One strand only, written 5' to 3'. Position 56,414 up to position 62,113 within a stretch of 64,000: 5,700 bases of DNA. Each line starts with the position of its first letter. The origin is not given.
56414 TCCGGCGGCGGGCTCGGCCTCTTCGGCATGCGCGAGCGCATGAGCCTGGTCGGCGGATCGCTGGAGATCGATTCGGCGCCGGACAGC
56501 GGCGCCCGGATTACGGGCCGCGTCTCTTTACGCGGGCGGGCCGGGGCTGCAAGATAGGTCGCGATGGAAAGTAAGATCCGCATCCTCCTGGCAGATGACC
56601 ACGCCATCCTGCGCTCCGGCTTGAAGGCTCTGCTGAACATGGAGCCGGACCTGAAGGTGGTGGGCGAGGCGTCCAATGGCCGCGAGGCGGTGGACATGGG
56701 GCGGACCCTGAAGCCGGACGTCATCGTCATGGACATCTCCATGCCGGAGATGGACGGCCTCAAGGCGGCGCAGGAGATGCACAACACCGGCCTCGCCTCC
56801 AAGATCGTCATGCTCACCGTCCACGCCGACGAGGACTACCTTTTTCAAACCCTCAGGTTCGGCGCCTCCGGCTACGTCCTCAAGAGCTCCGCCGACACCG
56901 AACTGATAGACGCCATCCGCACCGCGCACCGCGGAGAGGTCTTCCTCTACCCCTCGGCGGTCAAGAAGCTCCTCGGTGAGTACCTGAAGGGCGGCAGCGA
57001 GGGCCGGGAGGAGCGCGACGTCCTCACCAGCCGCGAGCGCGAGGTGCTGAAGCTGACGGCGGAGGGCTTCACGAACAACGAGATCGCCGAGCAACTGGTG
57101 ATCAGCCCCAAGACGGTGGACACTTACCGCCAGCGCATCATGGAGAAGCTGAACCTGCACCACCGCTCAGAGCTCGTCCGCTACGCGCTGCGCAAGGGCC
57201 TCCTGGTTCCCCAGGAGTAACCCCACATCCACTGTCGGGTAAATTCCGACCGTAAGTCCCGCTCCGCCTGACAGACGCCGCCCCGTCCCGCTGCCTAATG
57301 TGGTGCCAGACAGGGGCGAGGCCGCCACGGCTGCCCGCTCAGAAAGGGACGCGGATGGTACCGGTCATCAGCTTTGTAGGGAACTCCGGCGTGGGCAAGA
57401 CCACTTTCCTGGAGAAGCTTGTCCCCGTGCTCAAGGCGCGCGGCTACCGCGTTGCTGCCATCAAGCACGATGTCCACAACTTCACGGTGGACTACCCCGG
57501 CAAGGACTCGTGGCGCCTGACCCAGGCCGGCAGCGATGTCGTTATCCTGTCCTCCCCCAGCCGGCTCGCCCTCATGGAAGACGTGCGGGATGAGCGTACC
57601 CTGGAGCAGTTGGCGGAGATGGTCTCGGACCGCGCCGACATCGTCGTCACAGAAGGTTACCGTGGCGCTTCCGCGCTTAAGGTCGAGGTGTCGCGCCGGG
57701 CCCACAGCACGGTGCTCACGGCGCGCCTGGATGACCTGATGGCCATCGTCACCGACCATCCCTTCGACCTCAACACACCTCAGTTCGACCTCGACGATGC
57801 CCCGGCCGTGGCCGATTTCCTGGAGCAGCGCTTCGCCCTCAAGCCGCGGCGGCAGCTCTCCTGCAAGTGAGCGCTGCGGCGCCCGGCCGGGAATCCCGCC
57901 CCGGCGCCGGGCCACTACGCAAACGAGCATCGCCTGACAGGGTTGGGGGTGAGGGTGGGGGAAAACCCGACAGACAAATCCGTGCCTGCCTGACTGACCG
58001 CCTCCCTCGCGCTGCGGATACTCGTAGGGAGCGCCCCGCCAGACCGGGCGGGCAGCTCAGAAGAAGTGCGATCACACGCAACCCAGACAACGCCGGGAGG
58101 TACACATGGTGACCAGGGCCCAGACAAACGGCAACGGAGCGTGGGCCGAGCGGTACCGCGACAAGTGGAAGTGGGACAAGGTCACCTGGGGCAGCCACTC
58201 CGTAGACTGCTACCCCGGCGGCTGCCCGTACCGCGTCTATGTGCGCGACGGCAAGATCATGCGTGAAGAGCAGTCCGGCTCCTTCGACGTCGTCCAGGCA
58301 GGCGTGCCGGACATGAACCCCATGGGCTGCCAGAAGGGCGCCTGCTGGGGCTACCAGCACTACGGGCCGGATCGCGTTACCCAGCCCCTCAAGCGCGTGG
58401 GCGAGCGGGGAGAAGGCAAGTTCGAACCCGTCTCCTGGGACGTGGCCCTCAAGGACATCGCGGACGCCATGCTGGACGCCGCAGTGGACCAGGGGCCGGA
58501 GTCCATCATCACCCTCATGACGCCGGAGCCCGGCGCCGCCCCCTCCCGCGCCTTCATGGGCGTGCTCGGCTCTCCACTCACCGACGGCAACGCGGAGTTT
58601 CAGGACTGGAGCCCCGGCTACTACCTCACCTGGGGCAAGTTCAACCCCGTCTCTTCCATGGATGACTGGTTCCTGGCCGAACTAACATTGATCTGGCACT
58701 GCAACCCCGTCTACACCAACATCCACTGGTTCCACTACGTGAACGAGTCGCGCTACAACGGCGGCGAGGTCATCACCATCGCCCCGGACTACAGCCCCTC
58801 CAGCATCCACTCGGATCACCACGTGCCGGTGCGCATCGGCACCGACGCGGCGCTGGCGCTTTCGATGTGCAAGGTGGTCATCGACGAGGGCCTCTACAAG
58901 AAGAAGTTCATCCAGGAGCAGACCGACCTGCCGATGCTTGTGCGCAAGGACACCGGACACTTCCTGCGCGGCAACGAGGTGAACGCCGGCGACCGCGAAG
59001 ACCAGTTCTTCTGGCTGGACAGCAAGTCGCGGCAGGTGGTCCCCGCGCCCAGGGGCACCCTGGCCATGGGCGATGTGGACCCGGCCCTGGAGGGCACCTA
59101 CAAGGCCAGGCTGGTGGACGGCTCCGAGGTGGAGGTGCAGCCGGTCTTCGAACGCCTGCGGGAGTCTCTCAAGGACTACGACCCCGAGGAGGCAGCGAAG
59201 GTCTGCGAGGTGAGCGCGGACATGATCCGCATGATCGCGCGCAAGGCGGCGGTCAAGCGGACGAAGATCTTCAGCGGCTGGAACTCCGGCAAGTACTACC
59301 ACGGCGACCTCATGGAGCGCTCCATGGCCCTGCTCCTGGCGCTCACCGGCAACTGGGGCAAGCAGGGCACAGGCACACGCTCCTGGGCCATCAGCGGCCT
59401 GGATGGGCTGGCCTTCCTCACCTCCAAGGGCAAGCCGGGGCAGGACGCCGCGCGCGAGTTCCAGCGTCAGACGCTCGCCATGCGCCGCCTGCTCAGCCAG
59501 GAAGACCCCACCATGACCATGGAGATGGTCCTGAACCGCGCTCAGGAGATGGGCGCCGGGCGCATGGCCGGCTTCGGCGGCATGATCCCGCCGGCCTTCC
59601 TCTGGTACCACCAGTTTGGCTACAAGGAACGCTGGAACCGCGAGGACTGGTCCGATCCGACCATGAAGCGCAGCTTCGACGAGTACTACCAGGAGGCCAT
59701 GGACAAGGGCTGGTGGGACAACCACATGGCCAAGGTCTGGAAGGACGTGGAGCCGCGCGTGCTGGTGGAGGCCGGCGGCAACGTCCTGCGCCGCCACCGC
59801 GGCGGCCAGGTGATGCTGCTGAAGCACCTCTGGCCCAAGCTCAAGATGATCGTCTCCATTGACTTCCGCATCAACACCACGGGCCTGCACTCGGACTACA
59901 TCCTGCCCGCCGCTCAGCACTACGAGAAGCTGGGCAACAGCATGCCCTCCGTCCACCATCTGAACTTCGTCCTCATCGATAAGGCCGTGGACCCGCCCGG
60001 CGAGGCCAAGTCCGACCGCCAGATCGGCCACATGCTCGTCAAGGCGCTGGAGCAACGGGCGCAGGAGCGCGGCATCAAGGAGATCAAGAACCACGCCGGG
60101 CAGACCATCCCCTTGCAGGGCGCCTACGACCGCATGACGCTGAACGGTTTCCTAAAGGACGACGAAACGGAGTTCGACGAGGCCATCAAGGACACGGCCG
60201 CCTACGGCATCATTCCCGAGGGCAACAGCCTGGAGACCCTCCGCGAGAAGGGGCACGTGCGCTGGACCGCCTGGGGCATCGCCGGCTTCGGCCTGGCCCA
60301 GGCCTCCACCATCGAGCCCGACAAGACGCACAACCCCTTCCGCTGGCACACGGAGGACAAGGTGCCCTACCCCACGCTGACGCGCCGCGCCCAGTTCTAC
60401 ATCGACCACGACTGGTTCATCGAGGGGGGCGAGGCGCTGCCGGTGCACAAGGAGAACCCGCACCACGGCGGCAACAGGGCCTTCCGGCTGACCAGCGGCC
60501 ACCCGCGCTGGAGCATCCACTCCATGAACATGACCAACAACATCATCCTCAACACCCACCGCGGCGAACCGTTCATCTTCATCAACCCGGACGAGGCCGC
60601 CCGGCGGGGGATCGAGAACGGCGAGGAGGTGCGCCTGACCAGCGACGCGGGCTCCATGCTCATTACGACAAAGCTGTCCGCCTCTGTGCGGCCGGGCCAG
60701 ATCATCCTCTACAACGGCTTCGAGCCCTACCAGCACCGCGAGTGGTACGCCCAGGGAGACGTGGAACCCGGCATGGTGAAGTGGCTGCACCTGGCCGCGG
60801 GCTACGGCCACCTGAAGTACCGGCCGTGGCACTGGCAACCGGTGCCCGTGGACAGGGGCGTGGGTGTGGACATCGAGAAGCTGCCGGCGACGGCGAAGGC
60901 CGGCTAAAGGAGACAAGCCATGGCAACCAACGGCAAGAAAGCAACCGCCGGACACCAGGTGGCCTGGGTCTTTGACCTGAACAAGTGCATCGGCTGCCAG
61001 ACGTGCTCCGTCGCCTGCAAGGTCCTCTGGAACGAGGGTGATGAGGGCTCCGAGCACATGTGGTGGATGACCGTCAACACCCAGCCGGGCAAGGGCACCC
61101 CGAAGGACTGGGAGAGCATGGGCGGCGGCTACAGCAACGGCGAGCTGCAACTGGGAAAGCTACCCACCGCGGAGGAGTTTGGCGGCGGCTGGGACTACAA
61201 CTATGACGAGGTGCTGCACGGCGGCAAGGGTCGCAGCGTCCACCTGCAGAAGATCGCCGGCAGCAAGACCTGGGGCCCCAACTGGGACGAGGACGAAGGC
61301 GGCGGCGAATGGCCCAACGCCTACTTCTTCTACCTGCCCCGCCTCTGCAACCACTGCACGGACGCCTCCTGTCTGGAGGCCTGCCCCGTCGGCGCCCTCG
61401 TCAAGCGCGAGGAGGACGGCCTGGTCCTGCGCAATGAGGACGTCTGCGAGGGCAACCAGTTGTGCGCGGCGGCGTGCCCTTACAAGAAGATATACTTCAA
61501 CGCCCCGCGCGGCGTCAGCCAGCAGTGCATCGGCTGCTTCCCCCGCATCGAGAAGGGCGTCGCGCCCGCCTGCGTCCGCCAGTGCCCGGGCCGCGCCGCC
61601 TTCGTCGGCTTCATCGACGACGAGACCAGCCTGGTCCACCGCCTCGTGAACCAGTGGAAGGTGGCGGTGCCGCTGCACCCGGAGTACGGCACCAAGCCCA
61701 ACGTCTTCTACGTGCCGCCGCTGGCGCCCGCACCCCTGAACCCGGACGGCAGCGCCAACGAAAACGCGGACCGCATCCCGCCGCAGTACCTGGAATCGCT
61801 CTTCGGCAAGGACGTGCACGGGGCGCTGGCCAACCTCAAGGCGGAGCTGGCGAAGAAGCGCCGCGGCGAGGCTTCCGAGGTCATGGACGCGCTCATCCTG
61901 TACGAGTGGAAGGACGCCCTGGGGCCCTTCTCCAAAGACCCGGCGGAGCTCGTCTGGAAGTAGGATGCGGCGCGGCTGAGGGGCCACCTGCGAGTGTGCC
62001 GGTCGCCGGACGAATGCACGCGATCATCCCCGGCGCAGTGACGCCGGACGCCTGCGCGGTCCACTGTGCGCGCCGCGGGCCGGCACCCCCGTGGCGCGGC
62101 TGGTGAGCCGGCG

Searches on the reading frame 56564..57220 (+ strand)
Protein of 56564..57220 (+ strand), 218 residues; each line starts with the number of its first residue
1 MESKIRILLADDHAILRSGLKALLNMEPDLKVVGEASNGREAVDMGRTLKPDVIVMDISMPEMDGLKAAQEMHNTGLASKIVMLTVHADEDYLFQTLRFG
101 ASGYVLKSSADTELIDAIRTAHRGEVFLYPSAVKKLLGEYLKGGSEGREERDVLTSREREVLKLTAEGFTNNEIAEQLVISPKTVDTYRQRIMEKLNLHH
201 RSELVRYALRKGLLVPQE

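Call 7: search_protein_families(library=pfam, proteins=[window:56564-57220:+], max_evalue=0.01)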
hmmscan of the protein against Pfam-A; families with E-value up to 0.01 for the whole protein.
window:56564-57220:+ (218 aa): 5 families
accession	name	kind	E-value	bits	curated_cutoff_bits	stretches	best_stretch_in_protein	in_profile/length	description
PF00072.30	Response_reg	-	1.7e-28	99.4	30.2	1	7-119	1-111/111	Response regulator receiver domain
PF00196.25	GerE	-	1.2e-23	82.9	23.5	1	152-208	1-57/57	Bacterial regulatory proteins, luxR family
PF08281.18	Sigma70_r4_2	-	1.6e-08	34.5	25.7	1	154-196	11-54/54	Sigma-70, region 4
PF13384.12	HTH_23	-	0.00073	19.7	24.6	1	159-193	8-42/50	Homeodomain-like domain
PF04545.22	Sigma70_r4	-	0.0015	18.4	24.1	1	152-196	3-48/50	Sigma-70, region 4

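Call 8: search_protein_families(library=ncbifam, proteins=[window:56564-57220:+], max_evalue=0.00001)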
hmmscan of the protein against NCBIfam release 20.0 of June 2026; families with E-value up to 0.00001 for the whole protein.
window:56564-57220:+ (218 aa): 89 families (the best 25 are shown)
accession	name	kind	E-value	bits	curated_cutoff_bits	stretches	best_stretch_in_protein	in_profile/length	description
NF052445.1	RespRegMctR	equivalog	1.8e-52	177.7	300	1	4-213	1-204/205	two-component system response regulator MctR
NF011896.0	PRK15369.1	equivalog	7.4e-52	176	242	1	4-213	3-209/211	two component system response regulator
NF007935.0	PRK10651.1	equivalog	5.7e-50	169.5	250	1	3-206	5-208/216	two-component system response regulator NarL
NF007018.1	PRK09483.1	equivalog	1.7e-46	158.6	280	1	5-214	2-209/217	UvrY/SirA/GacA family response regulator transcription factor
NF047785.1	respo_reg_MadR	equivalog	1.1e-43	149.1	300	1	5-214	1-209/209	MadR family response regulator transcription factor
NF007708.0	PRK10403.1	equivalog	3.3e-38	131.3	343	1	5-201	7-201/215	nitrate/nitrite response regulator protein NarP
NF007685.0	PRK10360.1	equivalog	4e-37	127.9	258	1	5-207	2-191/196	response regulator transcription factor UhpA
NF007403.0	PRK09935.1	equivalog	1.8e-29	102.9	271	1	7-212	6-208/210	fimbria biosynthesis transcriptional regulator FimZ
NF007419.0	PRK09958.1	equivalog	8.1e-29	100.7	251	1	8-210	4-200/204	acid-sensing system DNA-binding response regulator EvgA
NF006900.1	PRK09390.1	equivalog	4e-28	98.3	255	1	1-212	1-201/203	response regulator FixJ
NF001965.0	PRK00742.1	subfamily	3.2e-25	89.1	293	1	3-112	2-112/357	chemotaxis-specific protein-glutamate methyltransferase CheB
NF041367.1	CheY_Halo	equivalog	1.6e-22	80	200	1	7-119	1-111/114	chemotaxis protein CheY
NF008098.0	PRK10840.1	equivalog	7.9e-22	77.8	235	1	4-207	3-204/216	response regulator transcription factor RcsB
NF040749.1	tetrathio_RR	equivalog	1.9e-20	73.4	290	1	8-206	4-186/191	tetrathionate respiration response regulator TtrR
TIGR02875.1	spore_0_A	equivalog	1.6e-19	70.2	200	1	3-120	1-120/262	sporulation transcription factor Spo0A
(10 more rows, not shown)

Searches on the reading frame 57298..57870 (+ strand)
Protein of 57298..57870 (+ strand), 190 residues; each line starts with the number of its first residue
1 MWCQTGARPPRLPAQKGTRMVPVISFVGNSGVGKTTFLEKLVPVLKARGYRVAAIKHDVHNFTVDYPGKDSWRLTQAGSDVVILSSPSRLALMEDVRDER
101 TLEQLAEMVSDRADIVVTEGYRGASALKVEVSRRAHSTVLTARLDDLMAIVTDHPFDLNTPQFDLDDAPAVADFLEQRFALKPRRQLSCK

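Call 7: search_protein_families(library=pfam, proteins=[window:57298-57870:+], max_evalue=0.01)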
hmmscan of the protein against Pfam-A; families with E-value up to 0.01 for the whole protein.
window:57298-57870:+ (190 aa): 14 families
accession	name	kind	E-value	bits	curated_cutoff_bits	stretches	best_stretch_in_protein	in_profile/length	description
PF03205.20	MobB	-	8.2e-43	145.9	26.6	1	23-153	1-133/133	Molybdopterin guanine dinucleotide synthesis protein B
PF00448.28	SRP54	-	1.6e-05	25.1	22.7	1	23-59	3-39/196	SRP54-type protein, GTPase domain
PF01656.29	CbiA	-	2.5e-05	24.7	25.4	1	28-60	6-38/125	CobQ/CobB/MinD/ParA nucleotide binding domain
PF03308.22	MeaB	-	0.00023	20.7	23.1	1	23-57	35-69/273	Methylmalonyl Co-A mutase-associated GTPase MeaB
PF02492.25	cobW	-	0.00026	21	20.7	1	22-65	1-43/180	CobW/HypB/UreG, nucleotide-binding domain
PF03193.22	RsgA_GTPase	-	0.00073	19.8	30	1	23-48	108-133/174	RsgA GTPase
PF13191.12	AAA_16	-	0.00094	20.1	32.6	1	22-107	25-107/167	AAA ATPase domain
PF03266.21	NTPase_1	-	0.0016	18.8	23.9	1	27-53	5-31/168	NTPase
PF03029.23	ATP_bind_1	-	0.0033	17.7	27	1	26-67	1-42/240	Conserved hypothetical ATP binding protein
PF20720.3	nSTAND3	-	0.0039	17.3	27.2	1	26-62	22-57/155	Novel STAND NTPase 3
PF00485.24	PRK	-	0.0042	17.4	22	1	23-61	1-39/196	Phosphoribulokinase / Uridine kinase family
PF13401.12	AAA_22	-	0.0047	17.7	27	1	24-73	8-48/130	AAA domain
PF13671.12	AAA_33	-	0.0067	17.2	27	0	23-78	1-39/143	AAA domain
PF13604.12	AAA_30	-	0.0088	16.2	27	0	25-54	22-51/191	AAA domain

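Call 8: search_protein_families(library=ncbifam, proteins=[window:57298-57870:+], max_evalue=0.00001)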
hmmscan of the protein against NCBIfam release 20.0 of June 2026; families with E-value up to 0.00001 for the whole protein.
window:57298-57870:+ (190 aa): 12 families
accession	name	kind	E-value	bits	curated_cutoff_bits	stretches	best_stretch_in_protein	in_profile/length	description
NF011056.0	PRK14489.1-1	equivalog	8.5e-42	143.6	379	1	20-182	202-356/363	bifunctional molybdenum cofactor guanylyltransferase MobA/molybdopterin-guanine dinucleotide biosynthesis adaptor protein MobB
TIGR00176.1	mobB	equivalog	2.7e-39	134.7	76.2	1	23-177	1-154/155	molybdopterin-guanine dinucleotide biosynthesis protein B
NF011060.0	PRK14491.1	equivalog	1.8e-37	129.1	532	1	18-178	8-173/598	bifunctional molybdopterin-guanine dinucleotide biosynthesis adaptor protein MobB/molybdopterin molybdotransferase MoeA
NF008021.0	PRK10751.1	equivalog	6.4e-31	107.7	204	1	18-178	3-168/174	molybdopterin-guanine dinucleotide biosynthesis protein MobB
NF011057.0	PRK14489.1-2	subfamily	4.8e-25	88.6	541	1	23-178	204-360/363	bifunctional molybdenum cofactor guanylyltransferase MobA/molybdopterin-guanine dinucleotide biosynthesis adaptor protein MobB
NF011066.0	PRK14495.1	equivalog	6.2e-25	88.1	596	1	24-176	4-157/452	putative molybdopterin-guanine dinucleotide biosynthesis protein MobB/unknown domain fusion protein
NF011059.0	PRK14490.1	equivalog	1.9e-21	76.7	354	1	24-182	14-175/374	bifunctional molybdenum cofactor guanylyltransferase MobA/molybdopterin-guanine dinucleotide biosynthesis adaptor protein MobB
NF011063.0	PRK14494.1-2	equivalog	1.5e-12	47.8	258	1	23-139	3-116/227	putative molybdopterin-guanine dinucleotide biosynthesis protein MobB/FeS domain-containing protein protein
NF011064.0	PRK14494.1-3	equivalog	3.9e-12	46.1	418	1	24-150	4-120/244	putative molybdopterin-guanine dinucleotide biosynthesis protein MobB/FeS domain-containing protein protein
NF011062.0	PRK14494.1-1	equivalog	7.6e-11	42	323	1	23-123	3-95/231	putative molybdopterin-guanine dinucleotide biosynthesis protein MobB/FeS domain-containing protein protein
NF011065.0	PRK14494.1-4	equivalog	6.6e-10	38.7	287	1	19-180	8-162/244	putative molybdopterin-guanine dinucleotide biosynthesis protein MobB/FeS domain-containing protein protein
NF011061.0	PRK14493.1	equivalog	9.6e-08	31.9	215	1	23-147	3-122/274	molybdopterin synthase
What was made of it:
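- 57298..57870 (+): MobB, molybdopterin-guanine dinucleotide biosynthesis adaptor. It matches PF03205 at 8e-43 and TIGR00176, above the cut-off (calls 7, 8).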

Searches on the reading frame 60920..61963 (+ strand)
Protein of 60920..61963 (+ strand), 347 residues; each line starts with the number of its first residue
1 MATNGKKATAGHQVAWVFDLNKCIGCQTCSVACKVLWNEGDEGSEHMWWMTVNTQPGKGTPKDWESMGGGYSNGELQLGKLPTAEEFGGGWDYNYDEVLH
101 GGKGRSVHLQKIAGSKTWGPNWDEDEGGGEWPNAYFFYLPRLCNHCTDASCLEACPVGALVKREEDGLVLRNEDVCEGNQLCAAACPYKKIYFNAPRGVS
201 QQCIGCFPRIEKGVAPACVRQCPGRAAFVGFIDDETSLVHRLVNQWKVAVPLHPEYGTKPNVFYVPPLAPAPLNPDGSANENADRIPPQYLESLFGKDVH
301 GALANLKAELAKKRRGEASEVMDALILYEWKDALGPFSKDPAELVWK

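Call 8: search_protein_families(library=ncbifam, proteins=[window:60920-61963:+], max_evalue=0.00001)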
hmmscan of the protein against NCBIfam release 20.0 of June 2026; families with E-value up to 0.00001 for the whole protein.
window:60920-61963:+ (347 aa): 23 families
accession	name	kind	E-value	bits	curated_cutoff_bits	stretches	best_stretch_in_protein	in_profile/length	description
TIGR03478.1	DMSO_red_II_bet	subfamily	1.7e-140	467.6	480.7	1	12-333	2-320/321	DMSO reductase family type II enzyme, iron-sulfur subunit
NF042979.1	EthbenzDh_ebdB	equivalog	2.5e-122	408.1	740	1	10-341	17-350/354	ethylbenzene dehydrogenase subunit beta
TIGR01660.1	narH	equivalog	1e-57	195.7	524.05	2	13-232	6-272/492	nitrate reductase subunit beta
NF041715.1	arsenate_red_ArrB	equivalog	4.1e-38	131.2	450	2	126-195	40-108/233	arsenate respiratory reductase iron-sulfur subunit ArrB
NF011569.0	PRK14993.1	equivalog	5.8e-36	124.2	416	1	138-265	95-222/244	tetrathionate reductase subunit TtrB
TIGR02951.1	DMSO_dmsB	equivalog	1.1e-33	116.6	214.1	1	119-234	41-155/161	DMSO/selenate family reductase complex B subunit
TIGR03149.1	cyt_nit_nrfC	equivalog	1.4e-29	103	377.6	1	126-266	77-217/225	cytochrome c nitrite reductase Fe-S protein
NF045797.1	DsrO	equivalog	2.3e-28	99.2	200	1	138-265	98-234/235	sulfate reduction electron transfer complex DsrMKJOP subunit DsrO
NF008134.0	PRK10882.1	equivalog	1.5e-24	86.7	263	1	135-237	105-213/329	hydrogenase 2 operon protein HybA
NF041782.1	mnquin_red_QrcC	equivalog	7.3e-21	74.9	400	1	128-194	50-119/239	menaquinone reductase iron-sulfur cluster-binding subunit QrcC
NF045715.1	sulf_resp_HmcB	equivalog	4.6e-19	68.7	420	1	141-232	105-198/307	sulfate respiration complex iron-sulfur protein HmcB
TIGR01582.1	FDH-beta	equivalog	1e-18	67.5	334.7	1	142-247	92-197/283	formate dehydrogenase subunit beta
NF038355.1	FDH3_beta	equivalog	1.8e-13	51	240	1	143-193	54-103/180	formate dehydrogenase FDH3 subunit beta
NF007382.0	PRK09898.1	equivalog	6.5e-12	45.4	213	1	127-207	109-187/208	ferredoxin-like protein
NF009451.0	PRK12809.1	equivalog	1.2e-11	43.6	1154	1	141-248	54-153/639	formate-dependent uric acid utilization protein YgfT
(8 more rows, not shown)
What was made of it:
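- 60920..61963 (+): beta3: Fe-S subunit (347 aa) paired with alpha3; no gamma or delta is adjacent. It matches TIGR03478 at 467.6 bits, just under the cut-off (call 8).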
